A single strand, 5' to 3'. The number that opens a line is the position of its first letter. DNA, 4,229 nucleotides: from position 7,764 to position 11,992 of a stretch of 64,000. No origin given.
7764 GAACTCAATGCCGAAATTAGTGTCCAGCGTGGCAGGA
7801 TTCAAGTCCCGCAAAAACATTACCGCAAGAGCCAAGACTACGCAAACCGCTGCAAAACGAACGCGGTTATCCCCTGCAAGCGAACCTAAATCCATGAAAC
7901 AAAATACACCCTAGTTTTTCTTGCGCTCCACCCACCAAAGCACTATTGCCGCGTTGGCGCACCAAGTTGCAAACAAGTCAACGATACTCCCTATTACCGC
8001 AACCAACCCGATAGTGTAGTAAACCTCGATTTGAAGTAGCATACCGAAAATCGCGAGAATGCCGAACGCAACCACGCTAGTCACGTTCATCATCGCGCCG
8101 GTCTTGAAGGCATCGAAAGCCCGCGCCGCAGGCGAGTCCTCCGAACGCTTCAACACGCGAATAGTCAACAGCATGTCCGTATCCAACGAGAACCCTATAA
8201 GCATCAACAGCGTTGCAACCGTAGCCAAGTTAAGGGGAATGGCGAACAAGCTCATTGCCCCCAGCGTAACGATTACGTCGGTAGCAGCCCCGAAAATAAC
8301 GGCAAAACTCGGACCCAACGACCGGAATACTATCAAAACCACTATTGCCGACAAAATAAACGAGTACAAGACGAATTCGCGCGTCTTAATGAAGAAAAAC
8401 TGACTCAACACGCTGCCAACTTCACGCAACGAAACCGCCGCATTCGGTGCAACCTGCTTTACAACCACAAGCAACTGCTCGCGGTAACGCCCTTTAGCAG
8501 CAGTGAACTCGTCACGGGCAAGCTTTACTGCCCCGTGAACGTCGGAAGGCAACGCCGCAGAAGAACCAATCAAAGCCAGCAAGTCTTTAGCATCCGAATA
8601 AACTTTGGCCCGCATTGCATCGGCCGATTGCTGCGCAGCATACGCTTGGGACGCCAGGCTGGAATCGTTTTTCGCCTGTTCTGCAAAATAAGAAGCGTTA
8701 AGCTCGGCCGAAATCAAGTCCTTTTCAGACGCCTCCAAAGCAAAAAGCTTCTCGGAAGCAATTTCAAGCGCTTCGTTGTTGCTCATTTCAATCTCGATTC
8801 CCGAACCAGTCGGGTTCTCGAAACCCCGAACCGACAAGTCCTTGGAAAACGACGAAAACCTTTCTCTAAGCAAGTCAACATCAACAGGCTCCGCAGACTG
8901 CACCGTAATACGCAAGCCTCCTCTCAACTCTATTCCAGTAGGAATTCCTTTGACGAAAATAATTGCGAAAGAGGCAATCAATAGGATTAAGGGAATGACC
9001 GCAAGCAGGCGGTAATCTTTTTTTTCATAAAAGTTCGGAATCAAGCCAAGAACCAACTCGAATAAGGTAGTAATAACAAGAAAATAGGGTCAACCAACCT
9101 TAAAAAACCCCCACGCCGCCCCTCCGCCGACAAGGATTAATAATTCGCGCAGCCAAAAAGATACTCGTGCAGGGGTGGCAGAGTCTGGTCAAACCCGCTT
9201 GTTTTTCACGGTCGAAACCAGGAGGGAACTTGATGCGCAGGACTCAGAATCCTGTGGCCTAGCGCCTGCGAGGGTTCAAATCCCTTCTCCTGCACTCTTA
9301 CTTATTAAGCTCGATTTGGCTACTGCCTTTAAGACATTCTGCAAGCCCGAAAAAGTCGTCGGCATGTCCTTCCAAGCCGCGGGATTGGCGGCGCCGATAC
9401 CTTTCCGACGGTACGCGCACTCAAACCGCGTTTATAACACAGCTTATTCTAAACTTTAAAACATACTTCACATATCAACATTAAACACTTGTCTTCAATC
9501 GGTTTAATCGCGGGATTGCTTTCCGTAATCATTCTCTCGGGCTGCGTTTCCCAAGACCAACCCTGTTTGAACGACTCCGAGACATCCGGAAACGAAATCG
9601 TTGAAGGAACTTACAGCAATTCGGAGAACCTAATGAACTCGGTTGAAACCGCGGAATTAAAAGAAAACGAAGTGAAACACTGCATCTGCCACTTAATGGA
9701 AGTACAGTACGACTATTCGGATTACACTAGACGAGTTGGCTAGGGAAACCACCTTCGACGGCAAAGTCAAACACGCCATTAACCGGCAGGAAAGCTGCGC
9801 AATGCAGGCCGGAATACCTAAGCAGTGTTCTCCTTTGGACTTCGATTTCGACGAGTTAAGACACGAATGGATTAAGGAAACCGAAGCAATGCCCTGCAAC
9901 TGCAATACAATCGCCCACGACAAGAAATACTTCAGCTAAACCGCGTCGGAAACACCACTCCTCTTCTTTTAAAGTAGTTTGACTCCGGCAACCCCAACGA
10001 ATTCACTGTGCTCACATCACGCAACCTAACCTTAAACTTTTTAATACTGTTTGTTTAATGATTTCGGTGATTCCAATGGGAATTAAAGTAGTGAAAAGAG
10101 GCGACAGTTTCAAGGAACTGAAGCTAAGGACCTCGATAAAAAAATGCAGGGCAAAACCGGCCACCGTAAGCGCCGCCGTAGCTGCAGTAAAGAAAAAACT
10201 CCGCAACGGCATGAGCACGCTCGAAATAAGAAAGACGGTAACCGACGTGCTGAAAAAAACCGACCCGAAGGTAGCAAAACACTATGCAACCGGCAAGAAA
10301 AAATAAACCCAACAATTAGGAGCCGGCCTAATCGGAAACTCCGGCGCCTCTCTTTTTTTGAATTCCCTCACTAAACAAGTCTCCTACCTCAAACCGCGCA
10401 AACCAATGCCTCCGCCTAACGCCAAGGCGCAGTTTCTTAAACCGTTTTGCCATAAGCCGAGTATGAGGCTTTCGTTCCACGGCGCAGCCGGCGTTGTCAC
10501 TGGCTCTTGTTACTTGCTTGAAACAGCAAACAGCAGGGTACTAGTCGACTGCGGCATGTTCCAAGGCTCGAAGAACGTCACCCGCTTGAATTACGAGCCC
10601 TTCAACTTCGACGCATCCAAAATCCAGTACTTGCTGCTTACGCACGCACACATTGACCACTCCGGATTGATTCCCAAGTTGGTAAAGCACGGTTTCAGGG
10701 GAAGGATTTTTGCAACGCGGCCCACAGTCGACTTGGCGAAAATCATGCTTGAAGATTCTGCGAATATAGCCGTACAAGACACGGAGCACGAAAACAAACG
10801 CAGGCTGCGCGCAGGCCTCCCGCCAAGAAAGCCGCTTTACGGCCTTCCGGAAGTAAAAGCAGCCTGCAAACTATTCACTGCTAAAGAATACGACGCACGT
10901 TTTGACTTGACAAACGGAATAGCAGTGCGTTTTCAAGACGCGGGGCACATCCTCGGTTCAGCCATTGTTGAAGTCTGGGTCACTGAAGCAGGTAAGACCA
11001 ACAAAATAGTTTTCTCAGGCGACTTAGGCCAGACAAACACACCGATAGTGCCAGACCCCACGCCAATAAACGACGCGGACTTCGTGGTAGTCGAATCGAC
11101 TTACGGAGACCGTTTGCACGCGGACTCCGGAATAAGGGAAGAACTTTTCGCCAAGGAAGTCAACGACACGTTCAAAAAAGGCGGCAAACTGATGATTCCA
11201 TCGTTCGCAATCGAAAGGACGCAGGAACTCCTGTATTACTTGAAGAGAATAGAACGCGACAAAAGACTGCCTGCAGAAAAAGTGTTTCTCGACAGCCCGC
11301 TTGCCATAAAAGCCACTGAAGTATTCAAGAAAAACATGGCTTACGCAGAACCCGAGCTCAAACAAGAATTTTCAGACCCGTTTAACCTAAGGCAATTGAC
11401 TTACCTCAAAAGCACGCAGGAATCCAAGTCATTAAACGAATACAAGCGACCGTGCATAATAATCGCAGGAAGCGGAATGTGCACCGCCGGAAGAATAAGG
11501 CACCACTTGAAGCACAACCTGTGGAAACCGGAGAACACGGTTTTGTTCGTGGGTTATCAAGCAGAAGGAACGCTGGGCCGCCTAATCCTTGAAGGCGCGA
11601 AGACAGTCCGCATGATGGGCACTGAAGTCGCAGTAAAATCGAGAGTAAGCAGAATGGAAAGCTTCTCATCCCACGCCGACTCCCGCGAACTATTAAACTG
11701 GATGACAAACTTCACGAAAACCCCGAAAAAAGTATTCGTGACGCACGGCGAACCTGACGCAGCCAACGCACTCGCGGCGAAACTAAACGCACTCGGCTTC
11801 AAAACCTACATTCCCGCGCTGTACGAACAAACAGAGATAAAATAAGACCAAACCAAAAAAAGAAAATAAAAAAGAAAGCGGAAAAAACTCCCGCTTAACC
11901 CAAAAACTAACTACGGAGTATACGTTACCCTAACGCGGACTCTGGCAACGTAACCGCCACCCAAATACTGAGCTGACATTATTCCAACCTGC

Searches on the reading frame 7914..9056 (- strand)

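Call 45: search_protein_families(library=pfam, proteins=[window:7914-9056:-], max_evalue=0.00001)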
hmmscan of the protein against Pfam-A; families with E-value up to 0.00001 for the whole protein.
window:7914-9056:- (381 aa): 1 family
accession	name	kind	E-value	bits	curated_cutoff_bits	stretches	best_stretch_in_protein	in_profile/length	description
PF02355.23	SecD_SecF_C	-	4.4e-20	72.3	20.5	1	201-377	8-188/189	Protein export membrane protein SecD/SecF, C-terminal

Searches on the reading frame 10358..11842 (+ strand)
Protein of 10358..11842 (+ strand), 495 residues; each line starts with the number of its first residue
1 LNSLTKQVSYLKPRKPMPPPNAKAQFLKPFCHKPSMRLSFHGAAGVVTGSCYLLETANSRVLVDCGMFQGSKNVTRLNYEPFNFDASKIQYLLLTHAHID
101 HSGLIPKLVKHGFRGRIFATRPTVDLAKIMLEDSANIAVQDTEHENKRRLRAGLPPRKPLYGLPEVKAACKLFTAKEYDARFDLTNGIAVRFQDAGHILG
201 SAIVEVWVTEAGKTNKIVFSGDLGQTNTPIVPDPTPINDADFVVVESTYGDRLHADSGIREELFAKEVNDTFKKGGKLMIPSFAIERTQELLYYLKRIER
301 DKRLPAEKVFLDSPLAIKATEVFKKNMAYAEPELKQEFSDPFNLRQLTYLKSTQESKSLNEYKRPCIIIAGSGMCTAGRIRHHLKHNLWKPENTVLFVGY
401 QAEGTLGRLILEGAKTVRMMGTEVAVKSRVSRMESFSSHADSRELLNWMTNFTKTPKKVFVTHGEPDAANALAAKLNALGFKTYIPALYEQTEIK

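Call 45: search_protein_families(library=pfam, proteins=[window:10358-11842:+], max_evalue=0.00001)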
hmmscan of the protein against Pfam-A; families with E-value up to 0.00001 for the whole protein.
window:10358-11842:+ (495 aa): 5 families
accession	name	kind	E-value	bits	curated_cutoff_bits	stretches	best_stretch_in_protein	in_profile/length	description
PF10996.14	Beta-Casp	-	5.4e-44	150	27.7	1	288-409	1-119/120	Beta-Casp domain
PF07521.17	RMMBL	-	3.7e-17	62.5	21.6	1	424-486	2-63/63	Zn-dependent metallo-hydrolase RNA specificity domain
PF00753.33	Lactamase_B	-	5.6e-14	53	22.7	1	45-112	2-67/196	Metallo-beta-lactamase superfamily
PF16661.11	Lactamase_B_6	-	3.1e-08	33.6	27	1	53-219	1-158/193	Metallo-beta-lactamase superfamily domain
PF12706.13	Lactamase_B_2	-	1.5e-06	28.4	27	0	60-128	2-71/200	Beta-lactamase superfamily domain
